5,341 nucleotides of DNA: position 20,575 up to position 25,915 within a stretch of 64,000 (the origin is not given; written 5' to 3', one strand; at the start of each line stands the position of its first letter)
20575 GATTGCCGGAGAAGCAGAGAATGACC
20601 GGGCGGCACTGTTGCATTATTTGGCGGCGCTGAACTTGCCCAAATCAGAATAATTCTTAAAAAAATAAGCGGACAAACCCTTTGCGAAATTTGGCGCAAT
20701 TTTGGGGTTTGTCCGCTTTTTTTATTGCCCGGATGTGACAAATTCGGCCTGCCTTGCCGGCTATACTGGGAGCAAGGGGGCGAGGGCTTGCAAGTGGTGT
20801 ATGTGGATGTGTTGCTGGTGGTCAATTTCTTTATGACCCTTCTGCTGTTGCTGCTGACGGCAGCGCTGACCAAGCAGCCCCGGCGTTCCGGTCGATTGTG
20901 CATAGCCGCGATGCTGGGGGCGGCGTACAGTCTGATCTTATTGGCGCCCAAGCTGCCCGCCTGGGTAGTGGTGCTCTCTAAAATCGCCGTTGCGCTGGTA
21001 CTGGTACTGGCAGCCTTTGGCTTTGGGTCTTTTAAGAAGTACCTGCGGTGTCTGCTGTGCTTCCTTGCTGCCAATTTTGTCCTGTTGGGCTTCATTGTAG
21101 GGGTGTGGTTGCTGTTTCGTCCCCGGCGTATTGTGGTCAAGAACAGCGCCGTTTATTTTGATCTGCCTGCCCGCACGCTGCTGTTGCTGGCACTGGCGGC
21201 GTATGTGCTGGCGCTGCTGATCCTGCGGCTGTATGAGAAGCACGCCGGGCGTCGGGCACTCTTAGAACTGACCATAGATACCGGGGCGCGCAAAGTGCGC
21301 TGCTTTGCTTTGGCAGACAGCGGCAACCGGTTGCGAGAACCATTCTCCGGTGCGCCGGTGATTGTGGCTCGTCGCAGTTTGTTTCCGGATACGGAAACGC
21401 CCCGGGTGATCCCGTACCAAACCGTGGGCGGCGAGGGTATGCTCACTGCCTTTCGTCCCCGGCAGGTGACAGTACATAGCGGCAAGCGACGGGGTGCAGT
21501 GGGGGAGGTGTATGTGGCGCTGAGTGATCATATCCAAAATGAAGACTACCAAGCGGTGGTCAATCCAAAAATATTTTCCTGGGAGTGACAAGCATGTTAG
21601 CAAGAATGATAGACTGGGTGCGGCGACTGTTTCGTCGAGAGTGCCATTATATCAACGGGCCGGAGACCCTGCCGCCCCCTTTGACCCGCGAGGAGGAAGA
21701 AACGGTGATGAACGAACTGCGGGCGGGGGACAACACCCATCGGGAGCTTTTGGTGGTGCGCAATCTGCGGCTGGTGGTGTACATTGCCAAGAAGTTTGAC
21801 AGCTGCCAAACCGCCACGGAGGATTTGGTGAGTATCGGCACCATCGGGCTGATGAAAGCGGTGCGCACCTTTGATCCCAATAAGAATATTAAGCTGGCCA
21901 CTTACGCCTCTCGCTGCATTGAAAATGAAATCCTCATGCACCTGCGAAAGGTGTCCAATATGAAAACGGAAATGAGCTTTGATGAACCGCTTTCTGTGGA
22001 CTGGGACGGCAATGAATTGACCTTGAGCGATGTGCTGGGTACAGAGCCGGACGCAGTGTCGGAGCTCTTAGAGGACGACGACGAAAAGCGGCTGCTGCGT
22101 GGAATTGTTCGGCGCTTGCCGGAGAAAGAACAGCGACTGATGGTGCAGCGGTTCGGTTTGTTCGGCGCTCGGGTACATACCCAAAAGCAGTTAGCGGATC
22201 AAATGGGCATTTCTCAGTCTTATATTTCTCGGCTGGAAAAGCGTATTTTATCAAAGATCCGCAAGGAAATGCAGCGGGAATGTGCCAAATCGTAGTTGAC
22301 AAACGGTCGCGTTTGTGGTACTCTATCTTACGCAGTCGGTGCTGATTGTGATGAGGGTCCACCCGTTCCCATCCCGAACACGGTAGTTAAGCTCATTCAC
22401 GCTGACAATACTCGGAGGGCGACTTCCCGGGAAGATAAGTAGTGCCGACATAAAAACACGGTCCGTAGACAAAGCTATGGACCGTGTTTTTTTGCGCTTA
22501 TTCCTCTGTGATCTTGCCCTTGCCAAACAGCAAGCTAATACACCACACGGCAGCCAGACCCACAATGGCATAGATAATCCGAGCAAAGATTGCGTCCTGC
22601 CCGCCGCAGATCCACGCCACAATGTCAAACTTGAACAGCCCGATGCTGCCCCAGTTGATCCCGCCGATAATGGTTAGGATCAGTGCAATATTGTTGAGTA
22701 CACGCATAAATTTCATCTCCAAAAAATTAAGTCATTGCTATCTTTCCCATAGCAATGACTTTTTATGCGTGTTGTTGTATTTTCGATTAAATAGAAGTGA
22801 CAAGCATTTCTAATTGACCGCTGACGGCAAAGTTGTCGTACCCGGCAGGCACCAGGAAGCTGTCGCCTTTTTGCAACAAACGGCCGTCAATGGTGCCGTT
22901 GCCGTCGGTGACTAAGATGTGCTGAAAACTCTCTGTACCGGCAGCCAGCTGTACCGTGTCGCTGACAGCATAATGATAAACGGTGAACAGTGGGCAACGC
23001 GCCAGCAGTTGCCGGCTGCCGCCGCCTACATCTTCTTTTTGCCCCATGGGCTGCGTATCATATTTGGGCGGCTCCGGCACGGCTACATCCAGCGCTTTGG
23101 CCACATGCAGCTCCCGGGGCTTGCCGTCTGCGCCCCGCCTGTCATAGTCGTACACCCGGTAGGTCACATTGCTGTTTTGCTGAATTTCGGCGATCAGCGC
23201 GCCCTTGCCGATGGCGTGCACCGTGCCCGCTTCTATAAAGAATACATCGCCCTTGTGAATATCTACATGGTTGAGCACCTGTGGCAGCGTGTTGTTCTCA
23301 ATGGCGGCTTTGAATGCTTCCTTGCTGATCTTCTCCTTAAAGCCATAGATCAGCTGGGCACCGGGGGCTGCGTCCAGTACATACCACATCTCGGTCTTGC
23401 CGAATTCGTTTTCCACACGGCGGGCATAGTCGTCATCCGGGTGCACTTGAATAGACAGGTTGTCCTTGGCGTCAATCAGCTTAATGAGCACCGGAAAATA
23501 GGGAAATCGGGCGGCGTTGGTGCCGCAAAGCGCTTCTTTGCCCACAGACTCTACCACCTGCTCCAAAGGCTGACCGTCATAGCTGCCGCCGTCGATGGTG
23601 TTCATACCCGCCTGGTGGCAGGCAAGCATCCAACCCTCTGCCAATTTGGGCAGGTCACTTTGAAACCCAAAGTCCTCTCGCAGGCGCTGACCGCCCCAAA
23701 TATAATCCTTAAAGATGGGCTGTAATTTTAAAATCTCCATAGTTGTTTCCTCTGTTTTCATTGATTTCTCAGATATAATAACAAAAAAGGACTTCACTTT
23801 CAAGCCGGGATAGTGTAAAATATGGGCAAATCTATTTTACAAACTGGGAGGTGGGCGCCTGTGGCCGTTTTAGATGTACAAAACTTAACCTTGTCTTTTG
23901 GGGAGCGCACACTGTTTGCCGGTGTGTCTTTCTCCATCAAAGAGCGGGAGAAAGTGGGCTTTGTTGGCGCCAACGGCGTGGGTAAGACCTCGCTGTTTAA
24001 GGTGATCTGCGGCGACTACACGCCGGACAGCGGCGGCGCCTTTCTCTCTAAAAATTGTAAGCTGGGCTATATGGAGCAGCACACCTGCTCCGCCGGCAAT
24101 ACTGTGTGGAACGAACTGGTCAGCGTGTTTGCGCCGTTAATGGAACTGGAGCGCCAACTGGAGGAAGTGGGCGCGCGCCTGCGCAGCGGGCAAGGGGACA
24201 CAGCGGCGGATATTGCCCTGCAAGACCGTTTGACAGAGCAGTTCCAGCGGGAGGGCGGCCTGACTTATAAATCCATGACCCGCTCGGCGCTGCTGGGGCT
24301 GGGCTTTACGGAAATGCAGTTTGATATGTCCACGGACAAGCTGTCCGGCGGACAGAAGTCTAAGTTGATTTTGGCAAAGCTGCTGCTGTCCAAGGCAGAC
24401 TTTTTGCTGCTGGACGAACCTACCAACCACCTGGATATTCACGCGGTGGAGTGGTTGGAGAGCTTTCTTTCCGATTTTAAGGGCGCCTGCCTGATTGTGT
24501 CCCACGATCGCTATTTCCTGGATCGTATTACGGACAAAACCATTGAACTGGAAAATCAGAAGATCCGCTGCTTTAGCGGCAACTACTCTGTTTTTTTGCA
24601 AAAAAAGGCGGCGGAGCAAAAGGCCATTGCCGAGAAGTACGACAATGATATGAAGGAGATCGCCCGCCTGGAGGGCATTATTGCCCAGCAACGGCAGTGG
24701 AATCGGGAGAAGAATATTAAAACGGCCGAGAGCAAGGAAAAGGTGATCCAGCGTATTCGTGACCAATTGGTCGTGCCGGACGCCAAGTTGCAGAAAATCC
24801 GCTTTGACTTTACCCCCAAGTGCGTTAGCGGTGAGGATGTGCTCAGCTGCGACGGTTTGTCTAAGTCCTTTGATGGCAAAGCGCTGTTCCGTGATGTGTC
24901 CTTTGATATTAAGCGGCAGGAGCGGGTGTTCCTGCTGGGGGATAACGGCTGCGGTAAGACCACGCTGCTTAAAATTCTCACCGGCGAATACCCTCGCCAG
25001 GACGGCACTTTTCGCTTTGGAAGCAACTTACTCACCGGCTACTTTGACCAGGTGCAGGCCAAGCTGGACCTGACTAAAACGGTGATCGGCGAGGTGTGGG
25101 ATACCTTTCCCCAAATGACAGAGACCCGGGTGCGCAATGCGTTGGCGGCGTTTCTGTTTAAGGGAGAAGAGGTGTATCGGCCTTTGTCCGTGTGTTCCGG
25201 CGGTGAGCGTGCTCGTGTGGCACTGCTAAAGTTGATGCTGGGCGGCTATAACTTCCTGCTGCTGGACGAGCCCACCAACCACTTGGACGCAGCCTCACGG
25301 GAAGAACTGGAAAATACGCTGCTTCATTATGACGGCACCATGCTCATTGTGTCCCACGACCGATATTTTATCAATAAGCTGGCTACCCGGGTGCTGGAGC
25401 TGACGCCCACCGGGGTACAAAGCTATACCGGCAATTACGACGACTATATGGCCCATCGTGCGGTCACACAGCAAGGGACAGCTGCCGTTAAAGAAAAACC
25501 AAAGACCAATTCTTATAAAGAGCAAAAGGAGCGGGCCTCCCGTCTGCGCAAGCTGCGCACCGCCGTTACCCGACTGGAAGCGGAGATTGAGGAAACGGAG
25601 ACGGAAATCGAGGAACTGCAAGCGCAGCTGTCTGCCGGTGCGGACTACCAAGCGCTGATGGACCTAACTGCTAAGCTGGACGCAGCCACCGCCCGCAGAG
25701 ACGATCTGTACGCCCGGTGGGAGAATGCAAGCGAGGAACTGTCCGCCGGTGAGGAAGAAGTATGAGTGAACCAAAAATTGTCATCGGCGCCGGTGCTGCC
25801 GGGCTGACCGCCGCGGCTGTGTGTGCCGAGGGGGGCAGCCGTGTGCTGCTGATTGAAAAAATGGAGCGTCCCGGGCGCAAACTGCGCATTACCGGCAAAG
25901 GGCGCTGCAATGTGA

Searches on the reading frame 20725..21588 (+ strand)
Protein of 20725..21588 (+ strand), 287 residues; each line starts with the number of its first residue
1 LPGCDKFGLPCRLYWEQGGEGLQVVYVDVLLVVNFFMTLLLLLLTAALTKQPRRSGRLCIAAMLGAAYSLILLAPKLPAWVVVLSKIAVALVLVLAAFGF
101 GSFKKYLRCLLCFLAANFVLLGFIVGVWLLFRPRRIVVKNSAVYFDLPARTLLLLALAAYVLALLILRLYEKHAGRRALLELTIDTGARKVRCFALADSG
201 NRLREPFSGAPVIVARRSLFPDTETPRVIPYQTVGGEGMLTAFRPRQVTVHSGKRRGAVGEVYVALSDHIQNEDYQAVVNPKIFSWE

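Call 32: search_protein_families(library=pfam, proteins=[window:20725-21588:+], max_evalue=0.00001)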
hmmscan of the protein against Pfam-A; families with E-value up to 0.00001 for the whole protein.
window:20725-21588:+ (287 aa): 1 family
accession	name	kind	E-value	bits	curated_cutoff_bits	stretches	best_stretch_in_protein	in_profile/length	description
PF03419.18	Peptidase_U4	-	5.8e-55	187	28.4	1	24-283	1-284/284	Sporulation factor SpoIIGA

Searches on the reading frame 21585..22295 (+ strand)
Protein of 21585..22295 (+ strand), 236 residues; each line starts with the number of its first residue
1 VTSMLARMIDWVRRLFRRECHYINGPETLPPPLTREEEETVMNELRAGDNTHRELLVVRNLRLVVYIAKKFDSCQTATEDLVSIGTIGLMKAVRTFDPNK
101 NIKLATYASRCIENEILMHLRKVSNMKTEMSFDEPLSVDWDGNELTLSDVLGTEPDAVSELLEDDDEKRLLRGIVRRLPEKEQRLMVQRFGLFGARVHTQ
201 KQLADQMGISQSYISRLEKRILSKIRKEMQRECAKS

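Call 32: search_protein_families(library=pfam, proteins=[window:21585-22295:+], max_evalue=0.00001)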
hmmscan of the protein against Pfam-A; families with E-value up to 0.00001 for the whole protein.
window:21585-22295:+ (236 aa): 3 families
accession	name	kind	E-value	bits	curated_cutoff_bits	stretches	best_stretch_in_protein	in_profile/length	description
PF04542.20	Sigma70_r2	-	1.5e-18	66.8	24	1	56-122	1-67/71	Sigma-70 region 2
PF04545.22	Sigma70_r4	-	1.3e-10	41.1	24.1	1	177-227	4-50/50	Sigma-70, region 4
PF01381.28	HTH_3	-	4.4e-06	27.1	23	0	199-220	11-32/55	Helix-turn-helix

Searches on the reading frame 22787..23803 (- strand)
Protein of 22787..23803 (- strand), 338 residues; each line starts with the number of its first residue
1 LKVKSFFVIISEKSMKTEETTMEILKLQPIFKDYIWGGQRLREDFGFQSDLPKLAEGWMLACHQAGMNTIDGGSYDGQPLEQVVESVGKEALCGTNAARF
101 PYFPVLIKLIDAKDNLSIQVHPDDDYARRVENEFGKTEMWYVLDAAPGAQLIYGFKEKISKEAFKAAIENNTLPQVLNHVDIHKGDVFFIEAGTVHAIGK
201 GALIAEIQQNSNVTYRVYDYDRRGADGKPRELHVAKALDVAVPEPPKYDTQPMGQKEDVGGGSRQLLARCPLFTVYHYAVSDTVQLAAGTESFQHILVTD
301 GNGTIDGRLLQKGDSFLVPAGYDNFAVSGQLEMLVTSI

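Call 32: search_protein_families(library=pfam, proteins=[window:22787-23803:-], max_evalue=0.00001)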
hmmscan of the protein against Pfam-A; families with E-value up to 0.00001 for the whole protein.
window:22787-23803:- (338 aa): 2 families
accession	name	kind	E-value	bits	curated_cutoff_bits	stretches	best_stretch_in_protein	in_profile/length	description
PF20511.4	PMI_typeI_cat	-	4.5e-12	46.7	22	1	24-129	1-109/143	Phosphomannose isomerase type I, catalytic domain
PF21621.3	MPI_cupin_dom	-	3.2e-11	43.5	27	1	270-336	8-77/79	Mannose-6-phosphate isomerase, cupin domain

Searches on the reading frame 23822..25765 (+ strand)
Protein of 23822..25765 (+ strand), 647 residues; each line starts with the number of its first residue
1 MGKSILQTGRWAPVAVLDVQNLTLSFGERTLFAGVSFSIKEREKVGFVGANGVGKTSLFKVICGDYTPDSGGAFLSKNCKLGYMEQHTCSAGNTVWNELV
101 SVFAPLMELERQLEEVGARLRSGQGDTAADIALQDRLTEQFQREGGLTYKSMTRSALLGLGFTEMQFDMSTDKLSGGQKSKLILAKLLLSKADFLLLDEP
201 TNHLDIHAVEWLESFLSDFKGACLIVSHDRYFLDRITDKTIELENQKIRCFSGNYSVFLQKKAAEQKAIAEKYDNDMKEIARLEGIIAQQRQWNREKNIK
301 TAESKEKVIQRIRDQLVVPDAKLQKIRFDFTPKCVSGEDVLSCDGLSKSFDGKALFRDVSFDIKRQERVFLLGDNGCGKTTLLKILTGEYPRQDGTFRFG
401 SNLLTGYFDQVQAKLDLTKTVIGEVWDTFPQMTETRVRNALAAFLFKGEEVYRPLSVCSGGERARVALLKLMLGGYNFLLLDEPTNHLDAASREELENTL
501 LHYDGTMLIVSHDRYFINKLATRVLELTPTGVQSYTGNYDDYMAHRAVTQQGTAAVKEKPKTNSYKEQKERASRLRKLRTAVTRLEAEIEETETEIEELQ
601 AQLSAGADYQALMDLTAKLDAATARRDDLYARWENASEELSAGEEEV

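Call 32: search_protein_families(library=pfam, proteins=[window:23822-25765:+], max_evalue=0.00001)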
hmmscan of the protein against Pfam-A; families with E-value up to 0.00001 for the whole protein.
window:23822-25765:+ (647 aa): 8 families
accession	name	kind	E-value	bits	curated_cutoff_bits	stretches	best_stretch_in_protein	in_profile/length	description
PF00005.33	ABC_tran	-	1.1e-45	156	25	2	34-202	3-137/137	ABC transporter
PF12848.13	ABC_tran_Xtn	-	6.9e-15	55.3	25.9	1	241-328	1-85/85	ABC transporter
PF13304.12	AAA_21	-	4e-13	50.5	27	0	172-233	236-303/304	AAA domain, putative AbiEii toxin, Type IV TA system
PF02463.25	SMC_N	-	9.5e-11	42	40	0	167-244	130-212/220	RecF/RecN/SMC N terminal domain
PF16326.10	ABC_tran_CTD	-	4.8e-09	36.7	32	1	564-635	3-66/69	ABC transporter C-terminal domain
PF08477.19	Roc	-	3e-07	31.1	27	0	368-431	1-66/119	Ras of Complex, Roc, domain of DAPkinase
PF13191.12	AAA_16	-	3.2e-06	28.2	32.6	0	366-415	24-64/167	AAA ATPase domain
PF13555.12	AAA_29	-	3.8e-06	27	27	0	356-383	12-39/61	P-loop containing region of AAA domain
